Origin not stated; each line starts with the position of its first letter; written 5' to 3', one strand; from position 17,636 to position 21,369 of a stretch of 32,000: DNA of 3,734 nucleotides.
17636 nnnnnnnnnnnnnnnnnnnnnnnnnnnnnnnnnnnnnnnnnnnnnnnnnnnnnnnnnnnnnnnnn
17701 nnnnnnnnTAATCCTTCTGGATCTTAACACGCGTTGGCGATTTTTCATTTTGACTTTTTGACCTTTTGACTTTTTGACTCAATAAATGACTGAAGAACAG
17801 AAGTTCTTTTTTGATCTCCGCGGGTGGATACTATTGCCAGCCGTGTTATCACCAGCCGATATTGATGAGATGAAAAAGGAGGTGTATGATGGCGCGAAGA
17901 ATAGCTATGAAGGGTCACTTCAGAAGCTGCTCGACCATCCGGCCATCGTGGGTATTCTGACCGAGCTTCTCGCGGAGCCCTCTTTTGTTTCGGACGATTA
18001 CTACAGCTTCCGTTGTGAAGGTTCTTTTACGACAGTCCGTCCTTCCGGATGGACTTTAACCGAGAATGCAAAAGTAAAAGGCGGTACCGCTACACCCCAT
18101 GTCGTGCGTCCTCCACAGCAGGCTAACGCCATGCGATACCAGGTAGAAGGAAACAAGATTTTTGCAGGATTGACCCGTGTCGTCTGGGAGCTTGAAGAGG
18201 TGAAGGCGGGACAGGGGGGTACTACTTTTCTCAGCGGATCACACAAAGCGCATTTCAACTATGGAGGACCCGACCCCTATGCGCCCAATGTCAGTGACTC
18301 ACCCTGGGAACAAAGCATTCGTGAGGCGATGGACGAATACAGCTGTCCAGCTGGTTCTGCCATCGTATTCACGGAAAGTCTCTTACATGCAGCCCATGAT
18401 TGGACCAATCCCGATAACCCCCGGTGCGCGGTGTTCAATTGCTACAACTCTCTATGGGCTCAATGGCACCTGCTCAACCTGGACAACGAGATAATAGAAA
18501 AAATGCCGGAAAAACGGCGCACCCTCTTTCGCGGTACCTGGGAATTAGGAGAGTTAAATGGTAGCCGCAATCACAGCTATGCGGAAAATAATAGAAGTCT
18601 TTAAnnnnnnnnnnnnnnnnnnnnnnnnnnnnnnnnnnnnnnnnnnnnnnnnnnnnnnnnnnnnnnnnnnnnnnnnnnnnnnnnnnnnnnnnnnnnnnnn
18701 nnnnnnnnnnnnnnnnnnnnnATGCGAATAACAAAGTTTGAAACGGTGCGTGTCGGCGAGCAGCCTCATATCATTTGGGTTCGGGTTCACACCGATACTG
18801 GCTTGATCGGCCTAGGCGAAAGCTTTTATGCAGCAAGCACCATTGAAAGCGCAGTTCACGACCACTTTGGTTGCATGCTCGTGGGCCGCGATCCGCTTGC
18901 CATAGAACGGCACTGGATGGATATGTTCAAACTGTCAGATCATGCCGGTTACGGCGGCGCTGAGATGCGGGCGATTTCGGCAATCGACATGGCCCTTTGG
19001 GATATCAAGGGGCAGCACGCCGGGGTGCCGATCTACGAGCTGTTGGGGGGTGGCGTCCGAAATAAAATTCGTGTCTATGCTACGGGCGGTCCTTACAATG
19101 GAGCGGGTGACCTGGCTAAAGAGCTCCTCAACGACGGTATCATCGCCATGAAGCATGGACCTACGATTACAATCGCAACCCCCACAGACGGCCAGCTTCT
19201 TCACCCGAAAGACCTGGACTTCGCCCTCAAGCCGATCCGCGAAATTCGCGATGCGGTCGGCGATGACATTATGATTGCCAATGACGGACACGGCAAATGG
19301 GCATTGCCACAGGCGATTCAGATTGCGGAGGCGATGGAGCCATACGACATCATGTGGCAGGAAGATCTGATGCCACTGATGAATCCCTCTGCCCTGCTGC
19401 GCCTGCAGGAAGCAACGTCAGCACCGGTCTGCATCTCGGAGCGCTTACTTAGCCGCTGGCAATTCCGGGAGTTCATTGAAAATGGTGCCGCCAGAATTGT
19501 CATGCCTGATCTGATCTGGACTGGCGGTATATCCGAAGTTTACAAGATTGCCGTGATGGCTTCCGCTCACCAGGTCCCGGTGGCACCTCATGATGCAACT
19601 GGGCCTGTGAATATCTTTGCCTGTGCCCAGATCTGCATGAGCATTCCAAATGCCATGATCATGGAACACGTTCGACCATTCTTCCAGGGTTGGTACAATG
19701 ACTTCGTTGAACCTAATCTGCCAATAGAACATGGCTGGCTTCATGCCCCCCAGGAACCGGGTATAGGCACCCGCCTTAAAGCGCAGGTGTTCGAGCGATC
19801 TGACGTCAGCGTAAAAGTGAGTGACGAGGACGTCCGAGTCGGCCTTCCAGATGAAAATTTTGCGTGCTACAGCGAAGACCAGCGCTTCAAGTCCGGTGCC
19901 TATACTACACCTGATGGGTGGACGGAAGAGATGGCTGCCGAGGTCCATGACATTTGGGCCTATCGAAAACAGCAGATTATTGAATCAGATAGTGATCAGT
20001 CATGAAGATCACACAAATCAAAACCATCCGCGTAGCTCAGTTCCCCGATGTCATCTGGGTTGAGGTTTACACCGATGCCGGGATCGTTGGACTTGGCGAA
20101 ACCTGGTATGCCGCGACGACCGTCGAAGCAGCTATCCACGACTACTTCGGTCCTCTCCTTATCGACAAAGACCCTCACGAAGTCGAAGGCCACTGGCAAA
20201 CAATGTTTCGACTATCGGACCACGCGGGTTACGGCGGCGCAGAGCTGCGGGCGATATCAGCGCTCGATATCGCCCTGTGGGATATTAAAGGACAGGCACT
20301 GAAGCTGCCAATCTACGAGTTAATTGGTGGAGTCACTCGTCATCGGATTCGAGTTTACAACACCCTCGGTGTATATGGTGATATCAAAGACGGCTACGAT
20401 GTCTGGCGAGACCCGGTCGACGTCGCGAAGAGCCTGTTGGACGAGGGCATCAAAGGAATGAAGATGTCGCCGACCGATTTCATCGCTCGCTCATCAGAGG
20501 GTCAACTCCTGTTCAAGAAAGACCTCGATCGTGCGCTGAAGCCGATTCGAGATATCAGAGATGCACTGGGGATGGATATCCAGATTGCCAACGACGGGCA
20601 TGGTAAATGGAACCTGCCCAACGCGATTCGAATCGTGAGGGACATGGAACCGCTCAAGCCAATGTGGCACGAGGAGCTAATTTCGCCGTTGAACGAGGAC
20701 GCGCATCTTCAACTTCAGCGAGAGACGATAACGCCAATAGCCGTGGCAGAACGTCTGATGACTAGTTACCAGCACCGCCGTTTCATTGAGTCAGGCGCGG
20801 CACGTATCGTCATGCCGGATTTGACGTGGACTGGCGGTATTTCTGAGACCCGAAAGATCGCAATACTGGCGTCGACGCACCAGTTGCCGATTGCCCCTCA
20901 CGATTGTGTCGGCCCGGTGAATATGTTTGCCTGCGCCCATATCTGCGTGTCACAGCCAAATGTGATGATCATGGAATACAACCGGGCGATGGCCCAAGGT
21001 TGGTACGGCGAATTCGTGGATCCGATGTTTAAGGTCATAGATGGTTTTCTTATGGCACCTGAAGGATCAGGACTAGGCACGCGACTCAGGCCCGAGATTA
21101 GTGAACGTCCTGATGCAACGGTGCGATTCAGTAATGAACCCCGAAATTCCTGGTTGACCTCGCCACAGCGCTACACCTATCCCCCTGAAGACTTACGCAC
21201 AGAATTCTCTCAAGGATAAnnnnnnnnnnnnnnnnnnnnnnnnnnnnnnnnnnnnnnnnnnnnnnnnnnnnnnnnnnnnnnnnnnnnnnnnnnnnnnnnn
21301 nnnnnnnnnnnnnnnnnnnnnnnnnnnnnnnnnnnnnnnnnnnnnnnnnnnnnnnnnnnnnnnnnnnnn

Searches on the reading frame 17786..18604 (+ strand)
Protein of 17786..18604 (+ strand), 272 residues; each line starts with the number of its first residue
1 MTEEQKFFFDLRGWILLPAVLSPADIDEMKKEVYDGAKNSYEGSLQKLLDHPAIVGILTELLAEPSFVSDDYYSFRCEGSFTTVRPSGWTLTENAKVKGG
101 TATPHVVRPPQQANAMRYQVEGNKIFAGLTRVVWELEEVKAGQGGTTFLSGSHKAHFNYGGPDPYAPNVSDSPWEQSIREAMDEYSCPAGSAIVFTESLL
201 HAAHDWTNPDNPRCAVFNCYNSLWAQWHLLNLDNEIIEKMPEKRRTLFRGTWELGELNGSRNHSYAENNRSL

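Call 9: search_protein_families(library=pfam, proteins=[window:17786-18604:+])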
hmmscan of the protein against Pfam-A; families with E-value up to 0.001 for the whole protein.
window:17786-18604:+ (272 aa): 1 family
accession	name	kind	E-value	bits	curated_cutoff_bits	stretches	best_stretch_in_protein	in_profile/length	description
PF05721.19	PhyH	-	3.3e-07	31.2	22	1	19-210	11-209/213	Phytanoyl-CoA dioxygenase (PhyH)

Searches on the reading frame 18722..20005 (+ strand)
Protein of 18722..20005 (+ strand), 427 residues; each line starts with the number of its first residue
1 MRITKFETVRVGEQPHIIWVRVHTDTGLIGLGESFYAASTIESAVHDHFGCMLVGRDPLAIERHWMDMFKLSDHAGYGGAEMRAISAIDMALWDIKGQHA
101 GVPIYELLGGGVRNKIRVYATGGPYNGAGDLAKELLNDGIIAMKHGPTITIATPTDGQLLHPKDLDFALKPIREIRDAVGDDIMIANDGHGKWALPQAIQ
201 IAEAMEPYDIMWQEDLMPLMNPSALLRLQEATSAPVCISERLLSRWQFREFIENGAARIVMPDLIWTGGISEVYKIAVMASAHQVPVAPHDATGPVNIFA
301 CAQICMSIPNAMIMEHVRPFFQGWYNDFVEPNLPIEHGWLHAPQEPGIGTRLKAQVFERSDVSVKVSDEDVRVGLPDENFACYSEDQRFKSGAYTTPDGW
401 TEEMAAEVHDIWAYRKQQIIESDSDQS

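Call 9: search_protein_families(library=pfam, proteins=[window:18722-20005:+])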
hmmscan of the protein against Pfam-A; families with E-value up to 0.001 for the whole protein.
window:18722-20005:+ (427 aa): 2 families
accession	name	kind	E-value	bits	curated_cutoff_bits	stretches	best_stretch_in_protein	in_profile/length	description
PF13378.12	MR_MLE_C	-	1.5e-52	178.9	29.4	1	131-355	5-218/219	Enolase C-terminal domain-like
PF02746.21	MR_MLE_N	-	4.8e-20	72.4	22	1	13-109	25-117/117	Mandelate racemase / muconate lactonizing enzyme, N-terminal domain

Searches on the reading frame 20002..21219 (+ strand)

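Call 9: search_protein_families(library=pfam, proteins=[window:20002-21219:+])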
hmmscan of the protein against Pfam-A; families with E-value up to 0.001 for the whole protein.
window:20002-21219:+ (405 aa): 2 families
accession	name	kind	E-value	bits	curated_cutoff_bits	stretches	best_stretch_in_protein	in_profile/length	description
PF13378.12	MR_MLE_C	-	5.3e-52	177.1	29.4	1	140-365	4-218/219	Enolase C-terminal domain-like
PF02746.21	MR_MLE_N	-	9.6e-21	74.6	22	1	16-109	27-117/117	Mandelate racemase / muconate lactonizing enzyme, N-terminal domain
